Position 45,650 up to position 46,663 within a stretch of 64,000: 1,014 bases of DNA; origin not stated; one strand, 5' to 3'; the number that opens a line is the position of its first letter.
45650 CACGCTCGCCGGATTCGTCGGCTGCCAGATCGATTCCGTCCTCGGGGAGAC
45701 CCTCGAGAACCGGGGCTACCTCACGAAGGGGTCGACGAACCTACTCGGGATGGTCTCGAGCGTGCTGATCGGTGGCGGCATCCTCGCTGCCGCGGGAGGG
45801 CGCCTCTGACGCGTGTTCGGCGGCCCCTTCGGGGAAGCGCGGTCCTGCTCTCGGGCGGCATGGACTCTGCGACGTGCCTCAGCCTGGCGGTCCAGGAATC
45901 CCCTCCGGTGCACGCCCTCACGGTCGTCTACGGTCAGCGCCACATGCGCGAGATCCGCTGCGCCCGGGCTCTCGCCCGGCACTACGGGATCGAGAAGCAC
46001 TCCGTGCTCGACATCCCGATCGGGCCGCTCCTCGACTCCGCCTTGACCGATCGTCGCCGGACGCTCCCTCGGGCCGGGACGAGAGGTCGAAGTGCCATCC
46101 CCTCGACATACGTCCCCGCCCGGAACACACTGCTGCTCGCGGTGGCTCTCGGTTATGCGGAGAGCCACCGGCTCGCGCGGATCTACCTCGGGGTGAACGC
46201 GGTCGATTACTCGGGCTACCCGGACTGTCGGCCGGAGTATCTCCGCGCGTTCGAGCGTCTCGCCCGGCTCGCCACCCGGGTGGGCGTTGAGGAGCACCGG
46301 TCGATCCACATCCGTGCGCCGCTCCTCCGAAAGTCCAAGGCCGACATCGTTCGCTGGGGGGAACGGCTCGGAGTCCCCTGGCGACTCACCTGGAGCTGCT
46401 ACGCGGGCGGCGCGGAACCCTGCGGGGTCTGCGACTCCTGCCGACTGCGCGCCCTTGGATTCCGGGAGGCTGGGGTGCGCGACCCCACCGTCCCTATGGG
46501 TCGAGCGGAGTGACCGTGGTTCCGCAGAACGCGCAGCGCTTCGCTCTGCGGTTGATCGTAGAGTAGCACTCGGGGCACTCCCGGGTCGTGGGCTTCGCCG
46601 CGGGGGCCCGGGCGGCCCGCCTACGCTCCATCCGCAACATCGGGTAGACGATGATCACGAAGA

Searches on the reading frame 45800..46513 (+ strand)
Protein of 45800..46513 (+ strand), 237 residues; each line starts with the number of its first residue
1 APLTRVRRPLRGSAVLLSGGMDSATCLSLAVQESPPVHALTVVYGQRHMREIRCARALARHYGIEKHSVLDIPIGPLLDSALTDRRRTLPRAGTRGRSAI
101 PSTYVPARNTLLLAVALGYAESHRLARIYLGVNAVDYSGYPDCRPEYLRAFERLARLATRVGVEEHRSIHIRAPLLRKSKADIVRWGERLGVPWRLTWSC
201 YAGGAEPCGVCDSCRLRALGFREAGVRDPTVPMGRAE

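Call 9: search_protein_families(library=ncbifam, proteins=[window:45800-46513:+])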
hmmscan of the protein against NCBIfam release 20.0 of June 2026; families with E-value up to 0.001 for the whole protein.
window:45800-46513:+ (237 aa): 7 families
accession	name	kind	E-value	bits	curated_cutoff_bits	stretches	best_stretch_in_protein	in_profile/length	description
TIGR00364.1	TIGR00364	equivalog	1.3e-59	201.2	150.3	1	15-217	3-201/201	7-cyano-7-deazaguanine synthase QueC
NF008317.0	PRK11106.1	equivalog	5.6e-38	130.6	378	1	13-223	4-212/231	7-cyano-7-deazaguanine synthase QueC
TIGR01536.1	asn_synth_AEB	equivalog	9.7e-06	24.8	267.1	1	14-69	256-313/517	asparagine synthase (glutamine-hydrolyzing)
NF002048.0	PRK00876.1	subfamily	3.8e-05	22.7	313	1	11-81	38-107/330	NAD(+) synthase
TIGR03108.1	eps_aminotran_1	hypoth_equivalog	0.00023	20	816.9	1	16-68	264-317/628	XrtA/PEP-CTERM system amidotransferase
TIGR00268.2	TIGR00268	equivalog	0.00039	19.8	150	1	13-67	16-72/259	ATP-dependent sacrificial sulfur transferase LarE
NF033561.1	macrolact_Ik_Al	subfamily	0.00095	17.9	300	0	15-68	216-273/561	albusnodin/ikarugamycin family macrolactam cyclase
